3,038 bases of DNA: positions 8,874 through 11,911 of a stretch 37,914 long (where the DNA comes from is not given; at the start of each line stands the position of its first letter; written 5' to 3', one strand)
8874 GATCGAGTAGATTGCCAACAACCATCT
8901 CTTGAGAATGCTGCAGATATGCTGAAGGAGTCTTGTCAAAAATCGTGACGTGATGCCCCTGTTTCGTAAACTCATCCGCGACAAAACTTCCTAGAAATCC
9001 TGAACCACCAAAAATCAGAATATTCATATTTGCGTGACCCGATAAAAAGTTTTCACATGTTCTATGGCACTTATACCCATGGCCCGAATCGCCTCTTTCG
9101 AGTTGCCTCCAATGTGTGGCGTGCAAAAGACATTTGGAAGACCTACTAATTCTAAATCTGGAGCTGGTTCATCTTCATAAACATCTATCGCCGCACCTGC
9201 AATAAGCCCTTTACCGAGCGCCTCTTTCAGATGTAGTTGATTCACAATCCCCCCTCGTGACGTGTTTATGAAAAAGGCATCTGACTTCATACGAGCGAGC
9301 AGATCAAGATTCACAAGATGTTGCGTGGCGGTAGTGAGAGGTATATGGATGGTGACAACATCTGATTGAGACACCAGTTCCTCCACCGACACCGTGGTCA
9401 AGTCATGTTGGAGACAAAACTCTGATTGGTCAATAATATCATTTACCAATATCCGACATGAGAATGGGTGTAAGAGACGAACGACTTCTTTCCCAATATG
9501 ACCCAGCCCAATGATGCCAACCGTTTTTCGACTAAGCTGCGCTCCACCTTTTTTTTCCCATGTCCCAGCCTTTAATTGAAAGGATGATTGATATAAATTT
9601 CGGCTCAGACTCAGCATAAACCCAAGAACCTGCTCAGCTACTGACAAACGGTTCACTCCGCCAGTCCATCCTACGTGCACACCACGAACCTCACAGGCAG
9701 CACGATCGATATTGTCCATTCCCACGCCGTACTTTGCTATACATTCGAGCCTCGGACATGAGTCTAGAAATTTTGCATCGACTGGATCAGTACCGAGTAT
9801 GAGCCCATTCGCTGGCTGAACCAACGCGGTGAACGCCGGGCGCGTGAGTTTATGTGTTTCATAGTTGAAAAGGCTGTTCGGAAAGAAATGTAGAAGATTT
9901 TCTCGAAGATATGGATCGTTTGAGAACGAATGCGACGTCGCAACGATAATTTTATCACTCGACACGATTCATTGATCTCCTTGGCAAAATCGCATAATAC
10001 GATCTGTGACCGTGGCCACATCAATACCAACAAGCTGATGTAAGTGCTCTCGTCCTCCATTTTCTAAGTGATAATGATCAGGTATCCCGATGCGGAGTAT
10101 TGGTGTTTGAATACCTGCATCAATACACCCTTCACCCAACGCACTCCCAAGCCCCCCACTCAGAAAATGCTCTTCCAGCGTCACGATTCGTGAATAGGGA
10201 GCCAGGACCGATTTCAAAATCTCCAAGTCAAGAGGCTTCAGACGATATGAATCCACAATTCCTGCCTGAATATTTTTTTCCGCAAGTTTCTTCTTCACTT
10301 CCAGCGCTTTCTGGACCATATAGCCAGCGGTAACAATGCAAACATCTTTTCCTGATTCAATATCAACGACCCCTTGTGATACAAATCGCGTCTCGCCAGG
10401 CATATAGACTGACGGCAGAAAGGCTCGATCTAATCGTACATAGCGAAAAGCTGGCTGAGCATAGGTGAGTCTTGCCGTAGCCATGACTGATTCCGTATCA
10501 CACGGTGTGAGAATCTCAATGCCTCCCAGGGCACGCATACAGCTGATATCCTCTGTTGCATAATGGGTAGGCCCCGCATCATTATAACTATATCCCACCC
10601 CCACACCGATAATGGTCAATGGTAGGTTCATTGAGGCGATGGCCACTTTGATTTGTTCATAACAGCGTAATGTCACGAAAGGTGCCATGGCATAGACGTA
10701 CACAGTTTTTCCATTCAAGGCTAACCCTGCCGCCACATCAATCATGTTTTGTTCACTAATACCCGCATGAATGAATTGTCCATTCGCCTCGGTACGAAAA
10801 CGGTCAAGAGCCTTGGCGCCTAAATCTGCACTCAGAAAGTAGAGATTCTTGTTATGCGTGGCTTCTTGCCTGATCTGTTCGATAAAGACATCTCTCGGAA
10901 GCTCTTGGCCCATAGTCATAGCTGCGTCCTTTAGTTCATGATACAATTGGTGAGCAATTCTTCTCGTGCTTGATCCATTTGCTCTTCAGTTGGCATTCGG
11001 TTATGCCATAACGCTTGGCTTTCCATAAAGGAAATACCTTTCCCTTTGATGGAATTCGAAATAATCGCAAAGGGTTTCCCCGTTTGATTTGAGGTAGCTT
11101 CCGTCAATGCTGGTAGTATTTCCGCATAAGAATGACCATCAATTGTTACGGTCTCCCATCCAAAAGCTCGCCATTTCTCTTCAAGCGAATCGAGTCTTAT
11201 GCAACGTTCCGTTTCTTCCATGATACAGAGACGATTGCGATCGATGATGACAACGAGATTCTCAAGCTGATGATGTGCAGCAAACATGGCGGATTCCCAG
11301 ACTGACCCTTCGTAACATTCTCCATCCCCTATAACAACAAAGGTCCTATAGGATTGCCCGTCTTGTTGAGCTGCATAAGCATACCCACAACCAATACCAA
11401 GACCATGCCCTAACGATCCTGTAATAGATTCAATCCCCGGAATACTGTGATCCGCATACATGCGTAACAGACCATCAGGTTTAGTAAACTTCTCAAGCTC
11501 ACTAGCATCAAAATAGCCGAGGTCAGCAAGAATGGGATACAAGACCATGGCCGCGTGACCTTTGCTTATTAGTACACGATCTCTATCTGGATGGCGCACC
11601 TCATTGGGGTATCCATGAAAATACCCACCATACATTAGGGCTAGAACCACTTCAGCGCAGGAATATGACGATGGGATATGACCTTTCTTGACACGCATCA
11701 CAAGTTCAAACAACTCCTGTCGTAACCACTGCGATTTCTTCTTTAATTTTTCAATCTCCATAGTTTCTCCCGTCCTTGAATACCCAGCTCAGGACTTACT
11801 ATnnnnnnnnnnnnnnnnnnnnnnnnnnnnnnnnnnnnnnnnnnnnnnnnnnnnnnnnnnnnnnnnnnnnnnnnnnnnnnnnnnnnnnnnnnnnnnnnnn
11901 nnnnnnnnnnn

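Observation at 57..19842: A 19-gene, about 19.8-kb sugar-nucleotide tailoring block next to the late flagellar genes: a candidate undescribed heptose-derived glycan pathway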

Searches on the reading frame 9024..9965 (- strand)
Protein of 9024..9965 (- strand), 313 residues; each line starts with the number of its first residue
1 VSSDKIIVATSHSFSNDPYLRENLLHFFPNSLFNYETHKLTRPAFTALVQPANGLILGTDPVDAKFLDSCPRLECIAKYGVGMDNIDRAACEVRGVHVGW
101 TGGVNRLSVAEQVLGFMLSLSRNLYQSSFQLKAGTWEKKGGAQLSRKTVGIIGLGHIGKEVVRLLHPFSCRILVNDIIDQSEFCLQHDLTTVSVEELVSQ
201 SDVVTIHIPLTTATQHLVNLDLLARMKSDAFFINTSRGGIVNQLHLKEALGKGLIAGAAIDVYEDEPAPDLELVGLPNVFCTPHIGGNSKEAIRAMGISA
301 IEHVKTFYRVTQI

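Call 4: search_protein_families(library=pfam, proteins=[window:9024-9965:-])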
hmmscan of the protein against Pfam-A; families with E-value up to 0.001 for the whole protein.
window:9024-9965:- (313 aa): 4 families
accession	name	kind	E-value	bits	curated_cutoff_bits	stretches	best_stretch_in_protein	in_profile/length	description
PF02826.25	2-Hacid_dh_C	-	1.2e-53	181.5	25.1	1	114-286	1-178/178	D-isomer specific 2-hydroxyacid dehydrogenase, NAD binding domain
PF00389.36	2-Hacid_dh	-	7.1e-17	61.8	24.6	1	39-309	27-125/134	D-isomer specific 2-hydroxyacid dehydrogenase, catalytic domain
PF03446.21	NAD_binding_2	-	9.9e-05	22.8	21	1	148-237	1-94/161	NAD binding domain of 6-phosphogluconate dehydrogenase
PF00670.27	AdoHcyase_NAD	-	0.00019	22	27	1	144-235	21-109/162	S-adenosyl-L-homocysteine hydrolase, NAD binding domain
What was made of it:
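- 9024..9965 (-): D-2-hydroxyacid dehydrogenase (PGDH / hydroxypyruvate reductase-like). Pfam 2-Hacid_dh_C 181 bits (call 4).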

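Call 6: search_protein_families(library=ncbifam, proteins=[window:9024-9965:-], max_evalue=0.00001)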
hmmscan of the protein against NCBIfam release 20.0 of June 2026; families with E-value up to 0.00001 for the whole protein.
window:9024-9965:- (313 aa): 21 families
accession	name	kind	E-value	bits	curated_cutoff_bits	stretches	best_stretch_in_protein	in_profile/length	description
TIGR01327.1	PGDH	equivalog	1.1e-62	212.5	454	1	39-307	28-300/525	phosphoglycerate dehydrogenase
NF009714.1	PRK13243.1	equivalog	8.7e-52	176.5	455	1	57-309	52-314/332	glyoxylate reductase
NF008759.0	PRK11790.1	equivalog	1.1e-48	166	404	1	62-308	66-317/410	phosphoglycerate dehydrogenase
NF005069.0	PRK06487.1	equivalog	7.8e-45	153.3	448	1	36-308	32-311/320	2-hydroxyacid dehydrogenase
NF011938.0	PRK15409.1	equivalog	8e-45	153.3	492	1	41-303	35-304/324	glyoxylate/hydroxypyruvate reductase GhrB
NF005750.0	PRK07574.1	equivalog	6.3e-41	140.7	329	1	67-294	109-343/386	NAD-dependent formate dehydrogenase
NF006263.0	PRK08410.1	equivalog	7.6e-38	130.6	389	1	61-308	52-307/311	D-2-hydroxyacid dehydrogenase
NF001309.0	PRK00257.1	equivalog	2.2e-37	128.9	434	1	48-292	34-262/379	4-phosphoerythronate dehydrogenase PdxB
NF005387.0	PRK06932.1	equivalog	1.2e-36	126.3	492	1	65-307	58-309/314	2-hydroxyacid dehydrogenase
NF041369.1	Dhydh_Halo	equivalog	6.8e-36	124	400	1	65-296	52-283/305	D-2-hydroxyacid dehydrogenase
NF000492.1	vanH_gen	exception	8.3e-34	117.1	540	1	75-266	69-255/312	D-lactate dehydrogenase VanH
NF000371.1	vanH_Agroup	exception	3.4e-29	102.1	700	1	76-266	75-260/322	VanH-A/VanH-Pt family D-lactate dehydrogenase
NF006374.0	PRK08605.1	subfamily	1.1e-26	93.7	356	1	76-266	73-266/332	D-lactate dehydrogenase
NF005027.0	PRK06436.1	equivalog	3.4e-26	92.1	261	1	101-308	77-280/303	2-hydroxyacid dehydrogenase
NF000151.1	vanH-Ac1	exception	9.7e-25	87.6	750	1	73-266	103-291/351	D-lactate dehydrogenase VanH-Ac1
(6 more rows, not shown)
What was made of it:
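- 9024..9965 (-): NCBIfam PGDH 212 and glyoxylate reductase 176 bits, both below cutoff (call 6).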

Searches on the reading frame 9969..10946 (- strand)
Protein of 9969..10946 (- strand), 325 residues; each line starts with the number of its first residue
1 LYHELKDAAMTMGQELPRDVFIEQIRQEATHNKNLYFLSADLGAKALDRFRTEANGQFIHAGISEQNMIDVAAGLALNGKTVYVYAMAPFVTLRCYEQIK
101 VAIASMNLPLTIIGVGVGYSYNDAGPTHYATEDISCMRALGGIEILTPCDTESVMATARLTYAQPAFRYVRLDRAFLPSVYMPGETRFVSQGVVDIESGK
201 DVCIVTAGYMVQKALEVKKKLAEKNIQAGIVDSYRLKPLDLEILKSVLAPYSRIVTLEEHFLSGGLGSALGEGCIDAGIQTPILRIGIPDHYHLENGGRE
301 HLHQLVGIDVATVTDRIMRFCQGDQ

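Call 5: search_protein_families(library=pfam, proteins=[window:9969-10946:-])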
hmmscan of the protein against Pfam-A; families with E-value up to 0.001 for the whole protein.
window:9969-10946:- (325 aa): 2 families
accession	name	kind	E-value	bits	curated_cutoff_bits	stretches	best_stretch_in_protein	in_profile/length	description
PF02780.25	Transketolase_C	-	1.3e-24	86.9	25.9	1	197-313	7-124/124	Transketolase, C-terminal domain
PF02779.29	Transket_pyr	-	2e-21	76.9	27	1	19-175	7-170/174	Transketolase, pyrimidine binding domain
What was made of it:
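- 9969..10919 (-): Transketolase 1, Pyr/C-terminal half. Pfam Transket_pyr plus Transketolase_C (call 5).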

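Call 7: search_protein_families(library=ncbifam, proteins=[window:9969-10946:-], max_evalue=0.00001)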
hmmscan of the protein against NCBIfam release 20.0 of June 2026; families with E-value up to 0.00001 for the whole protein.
window:9969-10946:- (325 aa): 9 families
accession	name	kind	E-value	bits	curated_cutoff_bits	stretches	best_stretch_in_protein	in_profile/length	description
NF004559.0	PRK05899.2-5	equivalog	2.2e-49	168.2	488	1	15-320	318-623/627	transketolase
TIGR00204.1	dxs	equivalog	1e-39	136.6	465.95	1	19-320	314-614/616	1-deoxy-D-xylulose-5-phosphate synthase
NF003933.0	PRK05444.2-2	equivalog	2.5e-35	122.1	395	1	27-319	305-603/606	1-deoxy-D-xylulose-5-phosphate synthase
NF004556.0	PRK05899.2-2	equivalog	5.2e-27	94.4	575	1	27-319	340-636/639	transketolase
NF008968.0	PRK12315.1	subfamily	2.9e-26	91.9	510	1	11-270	275-533/582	1-deoxy-D-xylulose-5-phosphate synthase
TIGR00232.1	tktlase_bact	equivalog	1.1e-18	66.9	682.25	1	23-258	357-602/654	transketolase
NF004558.0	PRK05899.2-4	equivalog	2.1e-14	52.8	788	1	24-258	352-597/651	transketolase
NF006667.0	PRK09212.1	subfamily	2.6e-12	46.3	321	1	12-273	14-275/327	pyruvate dehydrogenase complex E1 component subunit beta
NF008854.0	PRK11892.1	equivalog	9.2e-11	41.1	454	1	197-278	338-419/464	pyruvate dehydrogenase complex E1 component subunit beta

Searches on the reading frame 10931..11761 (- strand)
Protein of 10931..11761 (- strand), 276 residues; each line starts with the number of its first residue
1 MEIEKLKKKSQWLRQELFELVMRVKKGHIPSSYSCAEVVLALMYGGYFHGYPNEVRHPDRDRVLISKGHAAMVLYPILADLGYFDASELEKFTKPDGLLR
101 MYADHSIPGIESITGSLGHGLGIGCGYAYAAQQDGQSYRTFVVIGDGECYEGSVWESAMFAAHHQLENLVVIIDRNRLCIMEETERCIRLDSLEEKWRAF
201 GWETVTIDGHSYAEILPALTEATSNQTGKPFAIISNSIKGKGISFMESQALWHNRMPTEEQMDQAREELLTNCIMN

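Call 5: search_protein_families(library=pfam, proteins=[window:10931-11761:-])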
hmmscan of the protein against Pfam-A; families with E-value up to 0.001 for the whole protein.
window:10931-11761:- (276 aa): 4 families
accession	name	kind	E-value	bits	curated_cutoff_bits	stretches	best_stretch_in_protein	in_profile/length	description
PF00456.26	Transketolase_N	-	6.3e-31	108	22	1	18-269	14-275/334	Transketolase, thiamine diphosphate binding domain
PF00676.26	E1_dh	-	1.3e-09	38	22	1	110-223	96-208/300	Dehydrogenase E1 component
PF13292.11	DXP_synthase_N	-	8.4e-09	35.5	21.2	1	2-182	14-177/274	1-deoxy-D-xylulose-5-phosphate synthase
PF09364.15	XFP_N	-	0.00026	20.4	23.7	1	92-217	118-242/364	XFP N-terminal domain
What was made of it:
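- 10931..11761 (-): Transketolase 1, ThDP-binding N-terminal half. Pfam Transketolase_N (call 5).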

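Call 7: search_protein_families(library=ncbifam, proteins=[window:10931-11761:-], max_evalue=0.00001)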
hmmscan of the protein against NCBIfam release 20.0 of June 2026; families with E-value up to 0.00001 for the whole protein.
window:10931-11761:- (276 aa): 9 families
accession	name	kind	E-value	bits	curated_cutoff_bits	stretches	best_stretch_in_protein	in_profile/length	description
NF004559.0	PRK05899.2-5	equivalog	1.4e-71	241.6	488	1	2-269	14-279/627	transketolase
NF004556.0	PRK05899.2-2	equivalog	4.7e-58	196.9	575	1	2-269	13-276/639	transketolase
TIGR00232.1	tktlase_bact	equivalog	1.1e-34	119.9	682.25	1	18-272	12-276/654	transketolase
NF004558.0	PRK05899.2-4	equivalog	3.2e-29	101.8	788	1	16-270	13-271/651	transketolase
TIGR03182.1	PDH_E1_alph_y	equivalog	6.3e-12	45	393.85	1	115-250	110-246/315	pyruvate dehydrogenase (acetyl-transferring) E1 component subunit alpha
TIGR03181.1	PDH_E1_alph_x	equivalog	4.4e-11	42.2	411.35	1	118-223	125-229/341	pyruvate dehydrogenase (acetyl-transferring) E1 component subunit alpha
TIGR00204.1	dxs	equivalog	3.1e-10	39.2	465.95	1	1-182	13-177/616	1-deoxy-D-xylulose-5-phosphate synthase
TIGR00759.1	aceE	equivalog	3.5e-07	28.6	859.9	0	27-177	102-258/885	pyruvate dehydrogenase (acetyl-transferring), homodimeric type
NF008968.0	PRK12315.1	subfamily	9.3e-06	24.2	510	0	122-266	121-273/582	1-deoxy-D-xylulose-5-phosphate synthase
